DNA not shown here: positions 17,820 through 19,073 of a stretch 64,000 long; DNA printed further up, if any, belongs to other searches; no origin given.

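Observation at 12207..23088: Orphan carrier-protein-centred biosynthetic cluster with no NRPS/PKS condensation enzyme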

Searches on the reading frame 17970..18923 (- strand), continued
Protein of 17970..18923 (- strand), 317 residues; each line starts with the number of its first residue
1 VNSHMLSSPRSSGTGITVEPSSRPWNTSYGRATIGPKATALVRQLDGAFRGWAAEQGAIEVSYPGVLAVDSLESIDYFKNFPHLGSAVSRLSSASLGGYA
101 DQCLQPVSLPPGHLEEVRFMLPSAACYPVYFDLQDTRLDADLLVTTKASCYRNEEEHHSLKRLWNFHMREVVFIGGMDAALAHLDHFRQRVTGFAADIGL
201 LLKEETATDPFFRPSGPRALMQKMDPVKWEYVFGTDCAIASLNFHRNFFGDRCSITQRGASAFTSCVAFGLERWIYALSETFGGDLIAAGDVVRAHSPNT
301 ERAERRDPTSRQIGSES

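Call 52: search_protein_families(library=pfam, proteins=[L027:1030-1335:+, L027:1823-6037:+, L027:6034-9012:+, L027:8622-9893:+, L027:9137-10777:+, L027:10593-11846:+, L027:10802-12877:+, L027:12874-13920:+, L027:13917-14687:+, L027:14706-15944:+], max_evalue=0.001)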
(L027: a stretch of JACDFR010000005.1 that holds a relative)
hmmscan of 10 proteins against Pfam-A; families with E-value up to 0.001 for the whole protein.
L027:1030-1335:+ (101 aa): 0 families

L027:1823-6037:+ (1404 aa): 7 families
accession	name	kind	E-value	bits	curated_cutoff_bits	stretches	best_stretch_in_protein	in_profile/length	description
PF00501.34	AMP-binding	-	2.5e-79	267.3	29.9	1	556-901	8-384/384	AMP-binding enzyme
PF00668.25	Condensation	-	1.7e-35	123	30.6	1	92-515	4-438/456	Condensation domain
PF00975.26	Thioesterase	-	1.5e-27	97.7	26.4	1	1140-1380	2-222/226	Thioesterase domain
PF18563.6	TubC_N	-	1.9e-16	60.3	26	1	23-73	2-52/52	TubC N-terminal docking domain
PF00550.31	PP-binding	-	4.5e-11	43.3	20.8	1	1057-1117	2-64/67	Phosphopantetheine attachment site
PF13193.12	AMP-binding_C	-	7.3e-11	43.3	24.5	1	956-1031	1-76/76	AMP-binding enzyme C-terminal domain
PF00561.26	Abhydrolase_1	-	0.00015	21.9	25.8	1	1139-1248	1-111/245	alpha/beta hydrolase fold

L027:6034-9012:+ (992 aa): 5 families
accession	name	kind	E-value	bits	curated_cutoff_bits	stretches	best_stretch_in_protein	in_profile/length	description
PF00501.34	AMP-binding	-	1.8e-50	172.3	29.9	1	35-426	2-384/384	AMP-binding enzyme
PF00975.26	Thioesterase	-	2.1e-25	90.7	26.4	1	688-830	2-147/226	Thioesterase domain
PF00550.31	PP-binding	-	1.2e-08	35.5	20.8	1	597-661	2-67/67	Phosphopantetheine attachment site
PF14535.12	AMP-binding_C_2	-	0.0001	22.9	25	1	468-559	1-91/96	AMP-binding enzyme C-terminal domain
PF00561.26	Abhydrolase_1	-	0.0001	22.5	25.8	1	688-795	2-111/245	alpha/beta hydrolase fold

L027:8622-9893:+ (423 aa): 1 family
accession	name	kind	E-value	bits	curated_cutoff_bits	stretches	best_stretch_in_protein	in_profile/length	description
PF11583.14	AurF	-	1.3e-25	90.6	29.6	1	140-409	5-277/282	P-aminobenzoate N-oxygenase AurF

L027:9137-10777:+ (546 aa): 1 family
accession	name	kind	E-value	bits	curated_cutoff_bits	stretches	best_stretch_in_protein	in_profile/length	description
PF00587.30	tRNA-synt_2b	-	1.5e-06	28.8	29.3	1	390-529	38-178/179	tRNA synthetase class II core domain (G, H, P, S and T)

L027:10593-11846:+ (417 aa): 2 families
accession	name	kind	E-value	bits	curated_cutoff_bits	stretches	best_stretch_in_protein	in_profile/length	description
PF03060.21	NMO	-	1e-33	117.6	28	1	83-326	6-270/331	Nitronate monooxygenase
PF00478.31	IMPDH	-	0.00026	20.6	25.6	1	80-274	26-173/345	IMP dehydrogenase / GMP reductase domain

L027:10802-12877:+ (691 aa): 9 families
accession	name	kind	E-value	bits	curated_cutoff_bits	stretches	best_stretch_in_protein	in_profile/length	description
PF00891.24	Methyltransf_2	-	6.4e-24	84.9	22.3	1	469-653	30-210/210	O-methyltransferase domain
PF08100.18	Dimerisation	-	2.6e-13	50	25.6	1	345-428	6-93/93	O-methyltransferase dimerisation domain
PF13649.12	Methyltransf_25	-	3e-10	41.1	27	1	506-602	2-97/97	Methyltransferase domain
PF08242.18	Methyltransf_12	-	5.4e-08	33.9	30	1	506-603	1-97/98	Methyltransferase domain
PF08241.18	Methyltransf_11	-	3.4e-07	31.2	21.2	1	506-606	1-95/95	Methyltransferase domain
PF05175.20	MTS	-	3.9e-07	30.3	23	1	502-611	32-144/170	Methyltransferase small domain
PF13489.12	Methyltransf_23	-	5e-07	30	27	1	490-653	10-160/164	Methyltransferase domain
PF13847.12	Methyltransf_31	-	8.1e-06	26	27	1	505-610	7-113/145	Methyltransferase domain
PF10294.15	Methyltransf_16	-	0.00099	19.3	21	0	485-583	31-134/174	Lysine methyltransferase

L027:12874-13920:+ (348 aa): 5 families
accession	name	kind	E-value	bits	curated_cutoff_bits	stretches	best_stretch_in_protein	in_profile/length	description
PF00891.24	Methyltransf_2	-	1.4e-42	145.9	22.3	1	119-329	1-210/210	O-methyltransferase domain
PF08100.18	Dimerisation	-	9.8e-16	57.8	25.6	1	12-97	5-92/93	O-methyltransferase dimerisation domain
PF13649.12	Methyltransf_25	-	2.5e-06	28.5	27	1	184-278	2-97/97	Methyltransferase domain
PF08242.18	Methyltransf_12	-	4.5e-06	27.7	30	1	185-279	2-97/98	Methyltransferase domain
PF13489.12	Methyltransf_23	-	1e-05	25.8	27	1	179-331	22-162/164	Methyltransferase domain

L027:13917-14687:+ (256 aa): 1 family
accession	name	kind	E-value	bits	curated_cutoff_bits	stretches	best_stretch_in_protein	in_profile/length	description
PF01648.25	ACPS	-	1.5e-13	51.2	25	1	148-217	2-76/111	4'-phosphopantetheinyl transferase superfamily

L027:14706-15944:+ (412 aa): 8 families
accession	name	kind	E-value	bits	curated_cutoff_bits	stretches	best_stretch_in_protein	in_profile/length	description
PF13738.12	Pyr_redox_3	-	9.1e-22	78.1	30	1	8-201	1-200/305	Pyridine nucleotide-disulphide oxidoreductase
PF07992.20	Pyr_redox_2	-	5.1e-11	43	26.1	1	7-216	3-191/291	Pyridine nucleotide-disulphide oxidoreductase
PF13434.12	Lys_Orn_oxgnase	-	1.4e-09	38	21.3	1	106-190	131-213/339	L-lysine 6-monooxygenase/L-ornithine 5-monooxygenase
PF01494.25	FAD_binding_3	-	1.1e-06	28.6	22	1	5-39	2-36/349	FAD binding domain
PF00743.25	FMO-like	-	1.9e-06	27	22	1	125-204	141-222/532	Flavin-binding monooxygenase-like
PF13450.12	NAD_binding_8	-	2.5e-06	28.1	21.9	1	9-61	1-54/68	NAD(P)-binding Rossmann-like domain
PF03486.20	HI0933_like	-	1.2e-05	25.4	50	0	78-138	109-170/244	HI0933-like protein Rossmann domain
PF00070.33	Pyr_redox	-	9.1e-05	23.3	22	0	168-215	2-47/82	Pyridine nucleotide-disulphide oxidoreductase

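Call 85: find_related_loci(query=window:17970-18911:-, collection=metagenome_contigs, flank=10000)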
Query window:17970-18911:- (313 aa) in metagenome_contigs; peptide patterns used: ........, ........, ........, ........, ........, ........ (x = any residue, [..] = any of these).
104 stretches matched a pattern; 38 encode a relative of the query (tblastn E <= 1e-3); 38 distinct loci.
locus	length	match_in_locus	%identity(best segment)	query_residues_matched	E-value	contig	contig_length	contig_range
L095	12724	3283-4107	65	10-282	6e-123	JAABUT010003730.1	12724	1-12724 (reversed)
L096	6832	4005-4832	45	3-278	6e-76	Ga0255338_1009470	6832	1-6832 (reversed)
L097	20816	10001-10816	47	11-278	7e-72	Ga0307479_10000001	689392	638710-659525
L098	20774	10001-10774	47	26-281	6e-72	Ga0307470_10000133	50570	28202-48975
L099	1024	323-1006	49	26-251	8e-70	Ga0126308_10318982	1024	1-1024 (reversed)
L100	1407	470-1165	46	21-251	9e-65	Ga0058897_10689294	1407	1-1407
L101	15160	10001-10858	41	21-281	6e-59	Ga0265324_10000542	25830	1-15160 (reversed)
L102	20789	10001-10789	39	24-281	6e-58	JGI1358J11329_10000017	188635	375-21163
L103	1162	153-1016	39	3-281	5e-61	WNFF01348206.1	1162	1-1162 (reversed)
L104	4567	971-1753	40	26-281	2e-55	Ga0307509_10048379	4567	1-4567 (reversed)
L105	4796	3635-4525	37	21-281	3e-55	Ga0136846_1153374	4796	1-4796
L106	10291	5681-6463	39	26-281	7e-55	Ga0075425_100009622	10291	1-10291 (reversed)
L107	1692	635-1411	39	26-279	3e-56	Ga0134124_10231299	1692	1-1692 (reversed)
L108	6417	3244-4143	36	21-312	3e-53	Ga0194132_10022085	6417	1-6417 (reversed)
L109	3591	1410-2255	37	5-281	1e-50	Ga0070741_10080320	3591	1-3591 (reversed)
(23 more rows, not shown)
